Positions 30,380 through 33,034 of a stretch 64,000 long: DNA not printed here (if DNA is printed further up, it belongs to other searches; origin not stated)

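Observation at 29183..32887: Three-subunit Mo-hydroxylase is CoxMSL-like but lacks CO-dehydrogenase active-site motifs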

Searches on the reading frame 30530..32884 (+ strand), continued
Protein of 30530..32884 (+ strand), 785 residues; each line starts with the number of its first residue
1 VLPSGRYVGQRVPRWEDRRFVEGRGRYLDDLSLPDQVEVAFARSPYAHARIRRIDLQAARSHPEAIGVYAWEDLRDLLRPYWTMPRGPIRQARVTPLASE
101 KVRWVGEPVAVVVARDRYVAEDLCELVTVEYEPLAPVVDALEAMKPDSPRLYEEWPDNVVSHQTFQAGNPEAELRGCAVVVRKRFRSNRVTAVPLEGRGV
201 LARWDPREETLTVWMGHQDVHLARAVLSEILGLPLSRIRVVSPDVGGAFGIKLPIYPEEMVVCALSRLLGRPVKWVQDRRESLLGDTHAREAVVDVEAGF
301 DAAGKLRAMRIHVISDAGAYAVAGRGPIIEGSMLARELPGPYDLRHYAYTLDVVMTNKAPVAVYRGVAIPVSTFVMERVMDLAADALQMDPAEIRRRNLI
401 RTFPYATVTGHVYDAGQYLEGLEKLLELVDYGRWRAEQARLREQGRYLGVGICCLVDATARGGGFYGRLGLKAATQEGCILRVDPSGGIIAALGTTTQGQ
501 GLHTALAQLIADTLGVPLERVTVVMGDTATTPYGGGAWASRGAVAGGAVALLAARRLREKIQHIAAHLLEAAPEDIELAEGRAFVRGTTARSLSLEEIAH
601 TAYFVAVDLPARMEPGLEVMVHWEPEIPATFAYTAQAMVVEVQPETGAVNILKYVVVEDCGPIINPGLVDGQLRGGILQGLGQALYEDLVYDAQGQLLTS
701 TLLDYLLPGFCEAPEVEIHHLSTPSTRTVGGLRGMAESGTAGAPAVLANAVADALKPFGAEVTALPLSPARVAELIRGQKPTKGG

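Call 12: find_homologous_proteins(query=window:30530-32884:+, max_evalue=1e-50)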
Query window:30530-32884:+ (785 aa): 7222 proteins with E <= 1e-50 among 8000 candidates; the best 120 are listed.
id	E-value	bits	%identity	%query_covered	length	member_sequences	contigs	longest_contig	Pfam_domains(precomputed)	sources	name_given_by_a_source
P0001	0.0e+0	1758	100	100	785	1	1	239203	PF02738.24,PF20256.4,PF01315.28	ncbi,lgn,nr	ncbi:MAG: xanthine dehydrogenase family protein molybdopterin-binding subunit [Armatimonadetes bacte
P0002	0.0e+0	1604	90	100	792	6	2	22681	PF02738.24,PF20256.4,PF01315.28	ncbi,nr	ncbi:MAG: xanthine dehydrogenase family protein molybdopterin-binding subunit [Armatimonadota bacter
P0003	0.0e+0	1599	90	100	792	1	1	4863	PF02738.24,PF20256.4,PF01315.28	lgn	-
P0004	0.0e+0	1597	90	99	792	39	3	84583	PF02738.24,PF20256.4,PF01315.28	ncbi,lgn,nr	ncbi:MAG: xanthine dehydrogenase family protein molybdopterin-binding subunit [Armatimonadota bacter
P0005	0.0e+0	1586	89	100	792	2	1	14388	PF02738.24,PF20256.4,PF01315.28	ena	-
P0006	0.0e+0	1538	86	100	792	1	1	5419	PF02738.24,PF20256.4,PF01315.28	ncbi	-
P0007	0.0e+0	1524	85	99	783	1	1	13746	PF02738.24,PF20256.4,PF01315.28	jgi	-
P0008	0.0e+0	1463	81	99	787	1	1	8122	PF02738.24,PF20256.4,PF01315.28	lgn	-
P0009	0.0e+0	1410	80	100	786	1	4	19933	PF02738.24,PF20256.4,PF01315.28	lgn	-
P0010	0.0e+0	1389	79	98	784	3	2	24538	PF02738.24,PF20256.4,PF01315.28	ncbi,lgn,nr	ncbi:MAG: xanthine dehydrogenase family protein molybdopterin-binding subunit [Armatimonadota bacter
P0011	0.0e+0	1278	73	99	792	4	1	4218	PF02738.24,PF20256.4,PF01315.28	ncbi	-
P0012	0.0e+0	1268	75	98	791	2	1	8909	PF02738.24,PF20256.4,PF01315.28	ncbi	-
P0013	0.0e+0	1256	72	99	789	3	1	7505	PF02738.24,PF20256.4,PF01315.28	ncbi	-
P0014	0.0e+0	1255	72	98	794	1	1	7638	PF02738.24,PF20256.4,PF01315.28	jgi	jgi:aerobic carbon-monoxide dehydrogenase large subunit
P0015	0.0e+0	1254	71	99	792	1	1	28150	PF02738.24,PF20256.4,PF01315.28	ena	-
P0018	0.0e+0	1033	62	97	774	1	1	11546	PF02738.24,PF20256.4,PF01315.28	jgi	jgi:carbon-monoxide dehydrogenase large subunit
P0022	7.2e-235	800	49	99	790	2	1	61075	PF02738.24,PF20256.4,PF01315.28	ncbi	-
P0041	9.7e-213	727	49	98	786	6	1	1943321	PF02738.24,PF20256.4,PF01315.28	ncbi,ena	-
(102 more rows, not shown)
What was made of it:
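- The gene order is M-S-L. JGI labels relatives as CODH (call 12).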

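Call 14: find_encoding_contigs(protein=P0001, flank=10000, max_places=2)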
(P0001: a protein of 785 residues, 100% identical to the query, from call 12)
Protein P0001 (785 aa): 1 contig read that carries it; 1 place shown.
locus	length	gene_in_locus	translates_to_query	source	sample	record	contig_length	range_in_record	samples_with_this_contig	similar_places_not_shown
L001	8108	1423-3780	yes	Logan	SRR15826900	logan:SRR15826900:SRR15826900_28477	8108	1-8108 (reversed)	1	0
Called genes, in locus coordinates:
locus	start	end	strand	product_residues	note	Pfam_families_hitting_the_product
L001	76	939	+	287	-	PF00941:FAD_binding_5, PF03450:CO_deh_flav_C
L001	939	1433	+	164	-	PF00111:Fer2, PF13085:Fer2_3 (faint), PF01799:Fer2_2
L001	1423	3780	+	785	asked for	PF01315:Ald_Xan_dh_C, PF02738:MoCoBD_1, PF20256:MoCoBD_2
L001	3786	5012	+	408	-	PF13433:Peripla_BP_5, PF13458:Peripla_BP_6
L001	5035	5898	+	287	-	PF02653:BPD_transp_2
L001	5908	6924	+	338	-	PF02653:BPD_transp_2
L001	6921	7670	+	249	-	PF00005:ABC_tran, PF13304:AAA_21 (faint), PF12399:BCA_ABC_TP_C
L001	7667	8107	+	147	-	?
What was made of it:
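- Checked: An independent gene call on a public contig that encodes the identical L protein gives the same three genes in the same arrangement (call 14).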

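Call 15: find_encoding_contigs(protein=P0004, flank=10000, max_places=2)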
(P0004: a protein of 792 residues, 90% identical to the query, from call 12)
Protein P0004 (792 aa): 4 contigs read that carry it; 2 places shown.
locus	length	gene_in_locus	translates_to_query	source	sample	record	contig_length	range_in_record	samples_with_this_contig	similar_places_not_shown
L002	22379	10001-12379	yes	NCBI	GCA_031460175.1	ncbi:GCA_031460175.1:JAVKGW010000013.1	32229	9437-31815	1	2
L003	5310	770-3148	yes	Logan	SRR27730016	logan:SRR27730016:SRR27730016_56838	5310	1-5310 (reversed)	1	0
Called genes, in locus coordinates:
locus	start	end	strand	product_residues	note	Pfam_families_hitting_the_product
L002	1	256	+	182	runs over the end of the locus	PF07155:ECF-ribofla_trS (weak), PF12822:ECF_trnsprt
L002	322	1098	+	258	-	PF01261:AP_endonuc_2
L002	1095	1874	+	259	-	PF03328:HpcH_HpaI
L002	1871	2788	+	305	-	PF02826:2-Hacid_dh_C, PF03446:NAD_binding_2, PF14833:NAD_binding_11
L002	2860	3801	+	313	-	PF00528:BPD_transp_1 (weak)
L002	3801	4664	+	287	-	PF00528:BPD_transp_1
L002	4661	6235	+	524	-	-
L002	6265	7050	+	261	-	PF12802:MarR_2 (weak), PF09339:HTH_IclR, PF01614:IclR_C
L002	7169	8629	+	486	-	PF00171:Aldedh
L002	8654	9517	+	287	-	PF00941:FAD_binding_5, PF03450:CO_deh_flav_C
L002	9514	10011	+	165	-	PF00111:Fer2, PF01799:Fer2_2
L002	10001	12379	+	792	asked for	PF01315:Ald_Xan_dh_C, PF02738:MoCoBD_1, PF20256:MoCoBD_2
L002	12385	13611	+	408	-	PF13433:Peripla_BP_5, PF13458:Peripla_BP_6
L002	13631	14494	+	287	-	PF02653:BPD_transp_2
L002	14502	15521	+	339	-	PF02653:BPD_transp_2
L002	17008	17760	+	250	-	PF04199:Cyclase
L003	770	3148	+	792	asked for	PF01315:Ald_Xan_dh_C, PF02738:MoCoBD_1, PF20256:MoCoBD_2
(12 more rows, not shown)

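Call 16: find_encoding_contigs(protein=P0010, flank=10000, max_places=2)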
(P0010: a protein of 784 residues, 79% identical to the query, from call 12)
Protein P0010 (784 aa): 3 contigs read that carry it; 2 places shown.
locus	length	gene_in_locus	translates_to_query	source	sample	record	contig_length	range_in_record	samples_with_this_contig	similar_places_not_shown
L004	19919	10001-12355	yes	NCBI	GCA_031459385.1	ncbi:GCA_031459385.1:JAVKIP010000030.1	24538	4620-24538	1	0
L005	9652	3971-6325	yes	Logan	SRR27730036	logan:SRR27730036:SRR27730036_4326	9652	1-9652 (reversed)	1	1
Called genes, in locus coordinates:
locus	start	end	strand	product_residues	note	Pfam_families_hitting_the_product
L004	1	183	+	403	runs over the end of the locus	PF12704:MacB_PCD, PF02687:FtsX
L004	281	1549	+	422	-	PF02321:OEP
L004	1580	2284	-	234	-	PF00005:ABC_tran, PF13304:AAA_21 (faint)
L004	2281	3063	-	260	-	PF00005:ABC_tran, PF13304:AAA_21 (faint), PF12399:BCA_ABC_TP_C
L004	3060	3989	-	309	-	PF02653:BPD_transp_2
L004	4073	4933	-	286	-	PF02653:BPD_transp_2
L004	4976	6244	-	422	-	PF13433:Peripla_BP_5, PF13458:Peripla_BP_6, PF01094:ANF_receptor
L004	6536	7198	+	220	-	PF00440:TetR_N, PF17932:TetR_C_24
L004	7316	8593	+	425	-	PF00557:Peptidase_M24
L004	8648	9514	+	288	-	PF00941:FAD_binding_5, PF03450:CO_deh_flav_C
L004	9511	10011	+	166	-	PF00111:Fer2, PF01799:Fer2_2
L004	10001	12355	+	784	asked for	PF01315:Ald_Xan_dh_C, PF02738:MoCoBD_1, PF20256:MoCoBD_2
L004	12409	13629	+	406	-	PF13433:Peripla_BP_5, PF13458:Peripla_BP_6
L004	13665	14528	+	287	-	PF02653:BPD_transp_2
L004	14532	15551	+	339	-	PF02653:BPD_transp_2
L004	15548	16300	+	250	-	PF00005:ABC_tran, PF13304:AAA_21 (faint), PF12399:BCA_ABC_TP_C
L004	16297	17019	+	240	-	PF00005:ABC_tran, PF13304:AAA_21 (weak)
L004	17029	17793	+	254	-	PF04199:Cyclase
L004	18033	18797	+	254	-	PF00106:adh_short, PF08659:KR, PF13561:adh_short_C2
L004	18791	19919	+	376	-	PF00815:Histidinol_dh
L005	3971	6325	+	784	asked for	PF01315:Ald_Xan_dh_C, PF02738:MoCoBD_1, PF20256:MoCoBD_2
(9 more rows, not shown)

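Call 17: find_encoding_contigs(protein=P0015, flank=10000, max_places=2)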
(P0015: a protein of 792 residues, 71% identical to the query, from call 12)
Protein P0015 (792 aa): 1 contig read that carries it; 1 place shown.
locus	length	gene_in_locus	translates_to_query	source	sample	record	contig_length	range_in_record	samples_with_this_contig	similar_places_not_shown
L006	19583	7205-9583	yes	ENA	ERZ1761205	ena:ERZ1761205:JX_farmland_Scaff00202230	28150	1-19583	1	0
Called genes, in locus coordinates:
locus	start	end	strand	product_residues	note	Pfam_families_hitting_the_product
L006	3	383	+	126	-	?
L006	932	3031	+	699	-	PF13646:HEAT_2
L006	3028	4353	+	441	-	PF13487:HD_5, PF01966:HD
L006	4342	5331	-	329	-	-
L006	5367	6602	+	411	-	PF13433:Peripla_BP_5, PF13458:Peripla_BP_6, PF01094:ANF_receptor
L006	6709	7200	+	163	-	PF00111:Fer2, PF01799:Fer2_2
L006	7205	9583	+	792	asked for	PF01315:Ald_Xan_dh_C, PF02738:MoCoBD_1, PF20256:MoCoBD_2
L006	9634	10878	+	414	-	PF13433:Peripla_BP_5, PF13458:Peripla_BP_6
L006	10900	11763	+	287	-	PF02653:BPD_transp_2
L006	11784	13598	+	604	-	PF02653:BPD_transp_2, PF00005:ABC_tran, PF13304:AAA_21 (faint)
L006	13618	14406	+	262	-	PF13304:AAA_21 (faint), PF00005:ABC_tran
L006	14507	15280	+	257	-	PF04199:Cyclase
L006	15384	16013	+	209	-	PF09347:DUF1989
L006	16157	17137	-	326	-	PF00903:Glyoxalase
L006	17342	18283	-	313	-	PF02653:BPD_transp_2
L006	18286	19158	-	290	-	PF02653:BPD_transp_2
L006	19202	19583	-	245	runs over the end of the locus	PF00005:ABC_tran, PF13304:AAA_21 (faint), PF12399:BCA_ABC_TP_C (faint)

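Call 19: find_encoding_contigs(protein=P0018, flank=10000, max_places=1)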
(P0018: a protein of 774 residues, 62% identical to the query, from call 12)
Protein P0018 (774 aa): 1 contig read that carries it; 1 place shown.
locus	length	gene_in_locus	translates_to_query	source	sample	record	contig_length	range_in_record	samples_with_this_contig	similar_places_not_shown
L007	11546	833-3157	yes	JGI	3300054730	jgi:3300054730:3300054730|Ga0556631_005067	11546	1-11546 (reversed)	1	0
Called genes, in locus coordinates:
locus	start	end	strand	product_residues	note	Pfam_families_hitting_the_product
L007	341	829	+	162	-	PF00111:Fer2, PF13085:Fer2_3 (weak), PF01799:Fer2_2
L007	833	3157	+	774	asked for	PF01315:Ald_Xan_dh_C, PF02738:MoCoBD_1, PF20256:MoCoBD_2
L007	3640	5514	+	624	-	PF01590:GAF, PF13185:GAF_2, PF13492:GAF_3, PF17853:GGDEF_2, PF13556:HTH_30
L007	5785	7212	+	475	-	PF00171:Aldedh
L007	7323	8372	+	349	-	PF13379:NMT1_2, PF09084:NMT1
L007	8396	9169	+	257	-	PF00005:ABC_tran, PF13304:AAA_21 (faint)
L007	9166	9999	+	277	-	PF00528:BPD_transp_1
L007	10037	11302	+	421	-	PF01042:Ribonuc_L-PSP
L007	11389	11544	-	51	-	?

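Call 20: find_encoding_contigs(protein=P0022, flank=10000, max_places=1)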
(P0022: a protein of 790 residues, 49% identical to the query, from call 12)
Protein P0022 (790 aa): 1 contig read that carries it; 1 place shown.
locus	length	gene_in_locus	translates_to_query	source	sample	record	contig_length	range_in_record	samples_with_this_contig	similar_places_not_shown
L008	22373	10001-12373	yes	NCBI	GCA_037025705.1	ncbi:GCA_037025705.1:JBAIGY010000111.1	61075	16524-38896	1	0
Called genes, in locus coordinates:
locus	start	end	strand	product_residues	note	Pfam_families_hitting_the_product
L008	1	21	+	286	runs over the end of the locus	PF00561:Abhydrolase_1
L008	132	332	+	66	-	-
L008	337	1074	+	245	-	PF14378:PAP2_3, PF01569:PAP2 (weak)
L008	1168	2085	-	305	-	PF08240:ADH_N, PF00107:ADH_zinc_N, PF13602:ADH_zinc_N_2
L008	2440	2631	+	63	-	-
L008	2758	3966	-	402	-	PF07690:MFS_1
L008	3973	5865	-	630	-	PF16177:ACAS_N, PF00501:AMP-binding, PF13193:AMP-binding_C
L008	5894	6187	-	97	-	-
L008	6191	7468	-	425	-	-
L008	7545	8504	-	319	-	PF00795:CN_hydrolase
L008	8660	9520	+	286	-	PF00941:FAD_binding_5, PF03450:CO_deh_flav_C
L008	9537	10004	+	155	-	PF00111:Fer2, PF13085:Fer2_3 (weak), PF01799:Fer2_2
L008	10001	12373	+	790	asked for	PF01315:Ald_Xan_dh_C, PF02738:MoCoBD_1, PF20256:MoCoBD_2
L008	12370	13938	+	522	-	PF00005:ABC_tran, PF13304:AAA_21 (weak), PF00005:ABC_tran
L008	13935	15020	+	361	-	PF02653:BPD_transp_2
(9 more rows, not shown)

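Call 21: find_encoding_contigs(protein=P0041, flank=10000, max_places=1)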
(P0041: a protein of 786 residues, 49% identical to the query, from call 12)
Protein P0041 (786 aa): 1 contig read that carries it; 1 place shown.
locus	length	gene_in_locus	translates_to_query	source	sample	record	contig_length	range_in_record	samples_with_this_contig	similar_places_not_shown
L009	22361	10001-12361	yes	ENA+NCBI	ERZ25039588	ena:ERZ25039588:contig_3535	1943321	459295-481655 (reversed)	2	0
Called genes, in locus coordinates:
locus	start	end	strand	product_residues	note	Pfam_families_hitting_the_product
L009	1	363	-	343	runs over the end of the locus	PF00483:NTP_transferase, PF12804:NTP_transf_3 (weak)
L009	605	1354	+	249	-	PF00005:ABC_tran, PF13304:AAA_21 (faint), PF12399:BCA_ABC_TP_C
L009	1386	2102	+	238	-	PF00005:ABC_tran, PF13304:AAA_21 (faint)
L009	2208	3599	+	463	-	PF00939:Na_sulph_symp, PF03600:CitMHS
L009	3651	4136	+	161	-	PF02597:ThiS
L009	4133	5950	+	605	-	PF02730:AFOR_N, PF01314:AFOR_C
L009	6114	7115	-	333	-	PF02653:BPD_transp_2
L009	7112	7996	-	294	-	PF02653:BPD_transp_2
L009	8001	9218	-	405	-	PF13433:Peripla_BP_5, PF13458:Peripla_BP_6, PF01094:ANF_receptor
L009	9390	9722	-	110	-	-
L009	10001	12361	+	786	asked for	PF01315:Ald_Xan_dh_C, PF02738:MoCoBD_1, PF20256:MoCoBD_2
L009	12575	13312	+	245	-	PF00481:PP2C (weak), PF13672:PP2C_2, PF07228:SpoIIE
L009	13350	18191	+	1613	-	-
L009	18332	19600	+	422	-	PF13557:Phenol_MetA_deg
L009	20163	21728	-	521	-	PF16697:Yop-YscD_cpl, PF00498:FHA, PF01590:GAF (weak), PF13185:GAF_2, PF13492:GAF_3, PF00211:Guanylate_cyc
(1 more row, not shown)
